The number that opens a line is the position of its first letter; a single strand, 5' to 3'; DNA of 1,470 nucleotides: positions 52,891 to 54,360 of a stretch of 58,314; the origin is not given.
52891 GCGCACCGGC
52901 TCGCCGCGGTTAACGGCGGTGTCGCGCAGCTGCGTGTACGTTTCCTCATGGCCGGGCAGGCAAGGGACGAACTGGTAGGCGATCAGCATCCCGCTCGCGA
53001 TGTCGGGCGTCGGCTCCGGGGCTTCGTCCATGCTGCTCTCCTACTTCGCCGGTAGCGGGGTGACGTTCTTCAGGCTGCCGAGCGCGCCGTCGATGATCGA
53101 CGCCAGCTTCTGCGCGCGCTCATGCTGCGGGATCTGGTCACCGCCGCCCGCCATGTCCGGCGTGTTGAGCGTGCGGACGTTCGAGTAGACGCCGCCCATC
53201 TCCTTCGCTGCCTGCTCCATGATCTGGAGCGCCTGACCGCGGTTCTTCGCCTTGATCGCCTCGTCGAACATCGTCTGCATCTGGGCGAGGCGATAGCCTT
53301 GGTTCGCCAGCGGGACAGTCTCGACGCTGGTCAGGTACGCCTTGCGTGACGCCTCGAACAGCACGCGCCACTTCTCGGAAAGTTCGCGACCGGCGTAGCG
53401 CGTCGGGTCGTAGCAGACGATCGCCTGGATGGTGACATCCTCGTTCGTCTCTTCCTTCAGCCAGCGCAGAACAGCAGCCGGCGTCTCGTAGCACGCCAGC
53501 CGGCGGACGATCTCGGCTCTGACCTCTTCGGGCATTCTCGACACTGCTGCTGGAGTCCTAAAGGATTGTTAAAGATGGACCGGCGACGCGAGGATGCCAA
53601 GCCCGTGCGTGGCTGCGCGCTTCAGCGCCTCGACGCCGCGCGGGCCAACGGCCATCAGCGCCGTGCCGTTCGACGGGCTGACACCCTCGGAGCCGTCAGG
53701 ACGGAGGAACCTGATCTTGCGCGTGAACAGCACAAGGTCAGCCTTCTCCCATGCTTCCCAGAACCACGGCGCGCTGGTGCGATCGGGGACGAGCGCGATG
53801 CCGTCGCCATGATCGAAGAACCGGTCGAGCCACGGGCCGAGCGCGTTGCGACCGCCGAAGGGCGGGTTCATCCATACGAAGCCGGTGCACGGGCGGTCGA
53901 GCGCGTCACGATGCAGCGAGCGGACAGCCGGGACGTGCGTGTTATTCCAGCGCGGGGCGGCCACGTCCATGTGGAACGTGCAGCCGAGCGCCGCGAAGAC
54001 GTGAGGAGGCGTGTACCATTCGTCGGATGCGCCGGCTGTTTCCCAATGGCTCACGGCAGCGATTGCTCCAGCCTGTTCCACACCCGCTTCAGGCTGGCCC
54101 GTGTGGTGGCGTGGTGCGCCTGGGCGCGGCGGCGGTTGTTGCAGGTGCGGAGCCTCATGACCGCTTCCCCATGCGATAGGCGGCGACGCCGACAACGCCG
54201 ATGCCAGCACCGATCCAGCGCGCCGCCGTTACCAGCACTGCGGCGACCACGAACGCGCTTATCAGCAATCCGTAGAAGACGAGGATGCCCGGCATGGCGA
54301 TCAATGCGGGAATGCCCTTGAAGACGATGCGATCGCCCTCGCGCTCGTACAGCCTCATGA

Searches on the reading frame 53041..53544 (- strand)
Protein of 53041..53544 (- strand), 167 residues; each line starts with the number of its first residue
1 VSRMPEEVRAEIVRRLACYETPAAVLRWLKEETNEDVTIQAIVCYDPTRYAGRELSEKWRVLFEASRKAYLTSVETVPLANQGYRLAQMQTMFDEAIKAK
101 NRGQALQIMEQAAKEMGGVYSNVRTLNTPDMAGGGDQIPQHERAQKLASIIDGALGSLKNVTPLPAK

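Call 80: search_protein_families(library=pfam, proteins=[window:53041-53544:-], max_evalue=0.001)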
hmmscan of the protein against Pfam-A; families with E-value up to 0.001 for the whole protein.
window:53041-53544:- (167 aa): 1 family
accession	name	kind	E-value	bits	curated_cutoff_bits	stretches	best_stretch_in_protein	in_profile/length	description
PF10045.14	DUF2280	-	4.6e-27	94.6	24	1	1-101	1-101/103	Uncharacterized conserved protein (DUF2280)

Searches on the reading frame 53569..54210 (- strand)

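Call 80: search_protein_families(library=pfam, proteins=[window:53569-54210:-], max_evalue=0.001)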
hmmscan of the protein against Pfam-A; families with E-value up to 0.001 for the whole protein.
window:53569-54210:- (213 aa): 1 family
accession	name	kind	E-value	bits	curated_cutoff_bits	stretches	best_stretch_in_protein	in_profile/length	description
PF05869.16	Dam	-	6.1e-10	39.5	28.1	1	62-184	9-139/169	DNA N-6-adenine-methyltransferase (Dam)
